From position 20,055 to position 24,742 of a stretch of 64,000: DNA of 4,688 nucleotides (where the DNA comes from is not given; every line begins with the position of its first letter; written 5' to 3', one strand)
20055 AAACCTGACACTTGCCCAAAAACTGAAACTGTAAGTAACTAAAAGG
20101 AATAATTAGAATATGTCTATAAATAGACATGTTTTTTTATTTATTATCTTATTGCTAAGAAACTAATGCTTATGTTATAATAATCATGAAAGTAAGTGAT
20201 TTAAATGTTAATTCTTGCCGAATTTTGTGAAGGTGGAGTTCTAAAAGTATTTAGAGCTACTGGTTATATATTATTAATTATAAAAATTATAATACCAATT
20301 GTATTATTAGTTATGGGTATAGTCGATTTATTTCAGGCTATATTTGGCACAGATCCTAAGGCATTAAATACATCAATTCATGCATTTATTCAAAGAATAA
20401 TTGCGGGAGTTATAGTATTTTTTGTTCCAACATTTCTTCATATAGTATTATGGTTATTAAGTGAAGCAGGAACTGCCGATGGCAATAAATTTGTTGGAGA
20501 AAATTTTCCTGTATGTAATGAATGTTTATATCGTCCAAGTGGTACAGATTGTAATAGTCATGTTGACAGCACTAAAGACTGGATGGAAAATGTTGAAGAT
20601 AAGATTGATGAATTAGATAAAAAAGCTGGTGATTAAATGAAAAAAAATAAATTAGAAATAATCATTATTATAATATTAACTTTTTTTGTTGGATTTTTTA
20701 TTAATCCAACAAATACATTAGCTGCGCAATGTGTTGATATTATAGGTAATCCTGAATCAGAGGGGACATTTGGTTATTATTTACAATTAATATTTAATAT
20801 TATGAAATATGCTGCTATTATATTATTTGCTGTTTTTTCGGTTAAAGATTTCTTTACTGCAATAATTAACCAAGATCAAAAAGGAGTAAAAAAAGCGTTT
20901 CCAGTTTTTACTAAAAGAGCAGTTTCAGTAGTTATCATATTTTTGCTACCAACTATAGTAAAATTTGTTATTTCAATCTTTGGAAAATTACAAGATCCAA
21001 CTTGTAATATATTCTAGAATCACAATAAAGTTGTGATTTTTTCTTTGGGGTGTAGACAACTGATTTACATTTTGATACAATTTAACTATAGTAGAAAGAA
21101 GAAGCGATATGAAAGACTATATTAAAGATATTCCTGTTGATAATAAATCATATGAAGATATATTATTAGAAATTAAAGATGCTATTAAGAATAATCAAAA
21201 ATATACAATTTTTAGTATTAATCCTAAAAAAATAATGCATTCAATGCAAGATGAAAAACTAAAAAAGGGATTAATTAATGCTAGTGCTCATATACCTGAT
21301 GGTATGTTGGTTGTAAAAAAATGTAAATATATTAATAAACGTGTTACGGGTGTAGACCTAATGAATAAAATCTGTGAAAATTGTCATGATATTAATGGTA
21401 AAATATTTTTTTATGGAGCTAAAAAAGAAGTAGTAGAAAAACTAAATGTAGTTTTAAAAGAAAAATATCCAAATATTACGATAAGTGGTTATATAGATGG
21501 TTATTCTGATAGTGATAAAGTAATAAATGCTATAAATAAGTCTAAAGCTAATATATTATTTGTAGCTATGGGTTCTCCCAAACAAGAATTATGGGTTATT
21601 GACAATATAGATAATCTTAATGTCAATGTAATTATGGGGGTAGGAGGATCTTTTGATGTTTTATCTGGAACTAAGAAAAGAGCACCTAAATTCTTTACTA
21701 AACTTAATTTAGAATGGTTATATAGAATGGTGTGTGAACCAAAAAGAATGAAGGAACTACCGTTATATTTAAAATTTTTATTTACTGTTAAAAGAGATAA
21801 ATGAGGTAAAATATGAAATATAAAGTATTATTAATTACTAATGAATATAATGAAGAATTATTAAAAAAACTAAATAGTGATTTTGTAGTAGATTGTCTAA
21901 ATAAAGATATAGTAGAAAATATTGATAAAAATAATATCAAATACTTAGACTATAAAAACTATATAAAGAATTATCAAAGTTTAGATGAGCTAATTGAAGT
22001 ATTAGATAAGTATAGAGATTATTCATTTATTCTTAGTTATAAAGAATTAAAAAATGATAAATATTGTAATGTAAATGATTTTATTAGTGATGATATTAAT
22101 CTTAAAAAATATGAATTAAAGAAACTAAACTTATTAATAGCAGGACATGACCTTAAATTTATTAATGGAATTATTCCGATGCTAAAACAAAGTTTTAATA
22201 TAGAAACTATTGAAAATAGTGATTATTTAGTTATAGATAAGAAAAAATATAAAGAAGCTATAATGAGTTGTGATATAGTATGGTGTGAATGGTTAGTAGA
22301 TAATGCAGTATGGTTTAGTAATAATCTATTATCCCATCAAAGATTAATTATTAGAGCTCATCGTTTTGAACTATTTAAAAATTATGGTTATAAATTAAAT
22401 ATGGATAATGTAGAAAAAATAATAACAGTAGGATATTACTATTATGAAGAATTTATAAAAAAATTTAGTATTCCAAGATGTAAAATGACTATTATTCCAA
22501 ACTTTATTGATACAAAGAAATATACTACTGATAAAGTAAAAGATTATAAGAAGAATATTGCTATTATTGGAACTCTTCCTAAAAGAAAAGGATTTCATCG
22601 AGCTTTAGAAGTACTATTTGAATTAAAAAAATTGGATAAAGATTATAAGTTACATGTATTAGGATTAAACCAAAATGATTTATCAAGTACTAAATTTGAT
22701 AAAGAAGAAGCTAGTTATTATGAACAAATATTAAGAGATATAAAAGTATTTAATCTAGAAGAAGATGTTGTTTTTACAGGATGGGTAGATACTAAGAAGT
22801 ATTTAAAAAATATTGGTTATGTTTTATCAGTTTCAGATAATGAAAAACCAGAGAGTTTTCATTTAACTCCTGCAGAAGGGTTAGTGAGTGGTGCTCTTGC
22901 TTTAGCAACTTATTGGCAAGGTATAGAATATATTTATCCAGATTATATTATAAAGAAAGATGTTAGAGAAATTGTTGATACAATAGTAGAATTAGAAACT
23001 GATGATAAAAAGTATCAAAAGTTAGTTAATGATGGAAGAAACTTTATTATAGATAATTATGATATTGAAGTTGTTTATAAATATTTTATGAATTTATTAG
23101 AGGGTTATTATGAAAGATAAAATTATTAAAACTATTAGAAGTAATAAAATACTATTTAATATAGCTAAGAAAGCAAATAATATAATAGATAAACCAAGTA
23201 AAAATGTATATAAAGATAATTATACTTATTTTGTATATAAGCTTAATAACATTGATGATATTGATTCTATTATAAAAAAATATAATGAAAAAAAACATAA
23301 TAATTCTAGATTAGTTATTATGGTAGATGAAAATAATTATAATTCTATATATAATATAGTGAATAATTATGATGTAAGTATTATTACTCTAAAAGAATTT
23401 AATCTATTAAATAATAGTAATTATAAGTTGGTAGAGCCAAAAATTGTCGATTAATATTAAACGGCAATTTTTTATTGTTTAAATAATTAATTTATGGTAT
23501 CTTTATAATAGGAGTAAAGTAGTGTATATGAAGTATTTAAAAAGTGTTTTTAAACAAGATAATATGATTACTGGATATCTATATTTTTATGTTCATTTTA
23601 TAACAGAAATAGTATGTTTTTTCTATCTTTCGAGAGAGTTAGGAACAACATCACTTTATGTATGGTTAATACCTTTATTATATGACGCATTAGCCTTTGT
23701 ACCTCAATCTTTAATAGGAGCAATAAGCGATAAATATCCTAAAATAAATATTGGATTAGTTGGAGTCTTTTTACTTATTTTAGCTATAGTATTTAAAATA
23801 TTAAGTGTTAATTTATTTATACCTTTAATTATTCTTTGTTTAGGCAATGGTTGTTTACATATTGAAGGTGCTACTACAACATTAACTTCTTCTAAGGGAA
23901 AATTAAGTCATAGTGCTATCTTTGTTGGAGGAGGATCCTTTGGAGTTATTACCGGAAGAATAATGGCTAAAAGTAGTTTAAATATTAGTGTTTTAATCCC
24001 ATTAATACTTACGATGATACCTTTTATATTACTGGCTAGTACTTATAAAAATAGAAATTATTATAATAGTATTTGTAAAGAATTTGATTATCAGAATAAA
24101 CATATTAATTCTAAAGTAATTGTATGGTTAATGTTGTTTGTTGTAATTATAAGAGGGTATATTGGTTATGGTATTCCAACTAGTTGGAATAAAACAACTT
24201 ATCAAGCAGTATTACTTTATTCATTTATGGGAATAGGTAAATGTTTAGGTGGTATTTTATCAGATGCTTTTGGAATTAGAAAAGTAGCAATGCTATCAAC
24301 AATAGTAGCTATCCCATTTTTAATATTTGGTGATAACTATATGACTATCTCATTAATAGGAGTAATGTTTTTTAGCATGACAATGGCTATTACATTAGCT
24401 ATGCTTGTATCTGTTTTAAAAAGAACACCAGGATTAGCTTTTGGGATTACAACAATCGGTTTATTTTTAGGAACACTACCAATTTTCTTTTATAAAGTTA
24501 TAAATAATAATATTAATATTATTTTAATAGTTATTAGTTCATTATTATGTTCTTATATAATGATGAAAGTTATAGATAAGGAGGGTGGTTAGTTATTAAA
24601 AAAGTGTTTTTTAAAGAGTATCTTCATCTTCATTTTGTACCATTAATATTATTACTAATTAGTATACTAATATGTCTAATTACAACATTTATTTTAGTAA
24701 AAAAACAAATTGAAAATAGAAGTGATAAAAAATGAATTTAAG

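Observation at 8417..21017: Tad/Flp-like locus physically coupled to a membrane-anchored protein and a 1290-aa Cys-rich secreted giant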

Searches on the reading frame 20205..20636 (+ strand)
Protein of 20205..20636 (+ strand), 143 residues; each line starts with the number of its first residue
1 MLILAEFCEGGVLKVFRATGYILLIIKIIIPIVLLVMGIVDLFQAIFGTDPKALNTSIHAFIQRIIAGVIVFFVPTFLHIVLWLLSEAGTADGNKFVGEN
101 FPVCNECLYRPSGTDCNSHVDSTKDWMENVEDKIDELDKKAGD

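Call 5: search_protein_families(library=pfam, proteins=[window:20205-20636:+], max_evalue=0.1)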
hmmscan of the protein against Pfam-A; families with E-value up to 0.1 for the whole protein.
window:20205-20636:+ (143 aa): 2 families
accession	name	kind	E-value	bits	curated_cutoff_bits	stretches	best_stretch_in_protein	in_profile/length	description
PF18895.5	T4SS_pilin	-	0.0025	18.3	26.6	1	23-79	13-69/71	Type IV secretion system pilin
PF01534.23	Frizzled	-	0.0052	16.5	22.3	1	18-116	179-274/322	Frizzled/Smoothened family membrane region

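Call 7: search_protein_families(library=ncbifam, proteins=[window:20205-20636:+], max_evalue=0.1)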
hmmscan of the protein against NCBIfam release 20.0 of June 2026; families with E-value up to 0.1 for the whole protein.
window:20205-20636:+ (143 aa): 1 family
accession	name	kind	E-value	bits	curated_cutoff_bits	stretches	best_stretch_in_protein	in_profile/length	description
NF002763.0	PRK02833.1-1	equivalog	0.057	13.2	138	1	19-88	18-81/143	phosphate-starvation-inducible protein PsiE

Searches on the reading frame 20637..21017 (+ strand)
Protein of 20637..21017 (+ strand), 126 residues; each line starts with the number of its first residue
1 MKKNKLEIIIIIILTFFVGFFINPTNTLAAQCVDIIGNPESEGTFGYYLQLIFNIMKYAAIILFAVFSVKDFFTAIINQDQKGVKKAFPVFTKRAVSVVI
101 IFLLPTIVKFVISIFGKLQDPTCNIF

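Call 5: search_protein_families(library=pfam, proteins=[window:20637-21017:+], max_evalue=0.1)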
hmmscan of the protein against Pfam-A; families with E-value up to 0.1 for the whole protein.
window:20637-21017:+ (126 aa): 1 family
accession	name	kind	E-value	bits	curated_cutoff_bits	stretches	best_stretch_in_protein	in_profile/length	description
PF18895.5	T4SS_pilin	-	0.033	14.7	26.6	1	50-111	14-71/71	Type IV secretion system pilin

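Call 7: search_protein_families(library=ncbifam, proteins=[window:20637-21017:+], max_evalue=0.1)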
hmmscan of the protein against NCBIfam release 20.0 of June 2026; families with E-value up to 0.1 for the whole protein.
window:20637-21017:+ (126 aa): 3 families
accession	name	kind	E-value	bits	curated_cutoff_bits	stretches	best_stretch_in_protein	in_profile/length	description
NF040936.1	hexpp_archaea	equivalog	0.022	14.1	400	1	78-117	87-125/275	hexaprenyl pyrophosphate synthase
NF053819.1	EF0750_LPXTG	subfamily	0.024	15.1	47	1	1-48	1-41/105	EF2685/EF0750 family sortase-dependent surface protein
NF005175.0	PRK06654.1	equivalog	0.046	13.5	218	1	41-93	19-73/181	flagellar basal body-associated protein FliL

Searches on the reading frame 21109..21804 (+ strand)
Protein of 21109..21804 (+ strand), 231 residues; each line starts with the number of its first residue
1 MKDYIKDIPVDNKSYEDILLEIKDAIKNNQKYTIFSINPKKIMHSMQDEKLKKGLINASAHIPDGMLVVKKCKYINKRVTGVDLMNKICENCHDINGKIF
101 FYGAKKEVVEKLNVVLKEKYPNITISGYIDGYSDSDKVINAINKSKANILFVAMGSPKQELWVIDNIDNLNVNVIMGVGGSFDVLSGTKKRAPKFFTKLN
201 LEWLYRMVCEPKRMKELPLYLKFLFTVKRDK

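Call 5: search_protein_families(library=pfam, proteins=[window:21109-21804:+], max_evalue=0.1)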
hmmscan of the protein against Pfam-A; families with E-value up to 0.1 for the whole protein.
window:21109-21804:+ (231 aa): 2 families
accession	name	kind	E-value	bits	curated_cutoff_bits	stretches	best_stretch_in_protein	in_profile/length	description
PF03808.19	Glyco_tran_WecG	-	3.2e-56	190.2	27.4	1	60-216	3-166/168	Glycosyl transferase WecG/TagA/CpsF family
PF22882.2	GT-D-like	-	0.049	13.4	27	0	109-157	136-184/210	GT-D fold-like domain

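Call 7: search_protein_families(library=ncbifam, proteins=[window:21109-21804:+], max_evalue=0.1)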
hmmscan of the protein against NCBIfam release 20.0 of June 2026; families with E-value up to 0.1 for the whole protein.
window:21109-21804:+ (231 aa): 5 families
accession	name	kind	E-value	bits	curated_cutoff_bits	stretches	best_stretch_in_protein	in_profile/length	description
NF041710.1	UDPacetylman_taseTarA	equivalog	1.6e-48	165.3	350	1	7-230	13-243/247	N-acetylglucosaminyldiphosphoundecaprenol N-acetyl-beta-D-mannosaminyltransferase TarA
TIGR00696.1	wecG_tagA_cpsF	superfamily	1.7e-48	164.7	69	1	58-216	6-171/178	WecB/TagA/CpsF family glycosyltransferase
NF002980.1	PRK03692.1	equivalog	1.3e-37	129.5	323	1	25-224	26-232/240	lipopolysaccharide N-acetylmannosaminouronosyltransferase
NF041872.1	EPS_EpsA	equivalog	4.5e-31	108.2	500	1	5-214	20-239/265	exopolysaccharide biosynthesis glycosyltransferase EpsA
NF042911.1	FMH_DH_FwdA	exception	0.023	13.2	950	1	29-139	463-564/569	tungsten-dependent formylmethanofuran dehydrogenase subunit FwdA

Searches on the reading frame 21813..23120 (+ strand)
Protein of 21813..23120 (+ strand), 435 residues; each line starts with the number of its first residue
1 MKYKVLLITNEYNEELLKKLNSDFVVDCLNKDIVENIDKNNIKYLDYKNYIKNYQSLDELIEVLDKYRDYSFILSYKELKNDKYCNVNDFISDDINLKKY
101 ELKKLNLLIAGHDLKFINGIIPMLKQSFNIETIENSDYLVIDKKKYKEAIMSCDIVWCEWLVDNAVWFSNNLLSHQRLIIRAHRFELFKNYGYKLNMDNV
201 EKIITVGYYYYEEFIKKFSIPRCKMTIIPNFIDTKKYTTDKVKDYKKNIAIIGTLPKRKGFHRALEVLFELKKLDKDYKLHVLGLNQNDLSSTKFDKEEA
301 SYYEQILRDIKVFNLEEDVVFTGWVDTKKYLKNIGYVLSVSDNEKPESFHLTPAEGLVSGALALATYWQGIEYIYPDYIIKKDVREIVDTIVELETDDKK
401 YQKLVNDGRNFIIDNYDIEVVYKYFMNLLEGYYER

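Call 7: search_protein_families(library=ncbifam, proteins=[window:21813-23120:+], max_evalue=0.1)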
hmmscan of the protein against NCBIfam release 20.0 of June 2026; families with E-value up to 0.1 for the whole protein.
window:21813-23120:+ (435 aa): 5 families
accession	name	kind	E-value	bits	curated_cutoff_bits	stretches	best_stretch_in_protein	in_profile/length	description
TIGR03999.1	thiol_BshA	equivalog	1.4e-06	27.5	273.7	2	305-426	243-367/375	N-acetyl-alpha-D-glucosaminyl L-malate synthase BshA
NF038255.1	exopoly_VpsD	equivalog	4.4e-06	25.8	300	1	224-366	178-312/381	VpsD family glycosyltransferase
NF041010.1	glycosy_Agl16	equivalog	4.4e-05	22.5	575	1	193-341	127-258/352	glycosylation protein Agl16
TIGR04005.1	wcaL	equivalog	0.0028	16.6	537.6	1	213-286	187-262/406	colanic acid biosynthesis glycosyltransferase WcaL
NF041876.1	EPS_EpsE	equivalog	0.018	14.3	400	1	244-418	212-382/389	exopolysaccharide biosynthesis GT4 family glycosyltransferase EpsE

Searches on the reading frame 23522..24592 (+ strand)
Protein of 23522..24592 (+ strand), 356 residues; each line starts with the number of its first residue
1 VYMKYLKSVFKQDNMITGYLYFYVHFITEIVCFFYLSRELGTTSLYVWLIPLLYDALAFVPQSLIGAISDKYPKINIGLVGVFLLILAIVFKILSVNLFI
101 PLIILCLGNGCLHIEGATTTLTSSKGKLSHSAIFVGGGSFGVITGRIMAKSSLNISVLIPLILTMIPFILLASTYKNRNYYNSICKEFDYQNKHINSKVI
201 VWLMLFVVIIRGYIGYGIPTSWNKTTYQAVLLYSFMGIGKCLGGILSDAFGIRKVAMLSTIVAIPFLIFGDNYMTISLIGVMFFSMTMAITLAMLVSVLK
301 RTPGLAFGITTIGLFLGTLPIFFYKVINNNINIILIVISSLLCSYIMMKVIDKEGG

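Call 117: search_protein_families(library=pfam, proteins=[window:23522-24592:+], max_evalue=0.001)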
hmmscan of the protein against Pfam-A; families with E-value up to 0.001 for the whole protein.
window:23522-24592:+ (356 aa): 1 family
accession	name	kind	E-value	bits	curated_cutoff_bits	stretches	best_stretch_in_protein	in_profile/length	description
PF07690.21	MFS_1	-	6.5e-06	25.7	33.4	1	9-123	198-320/347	Major Facilitator Superfamily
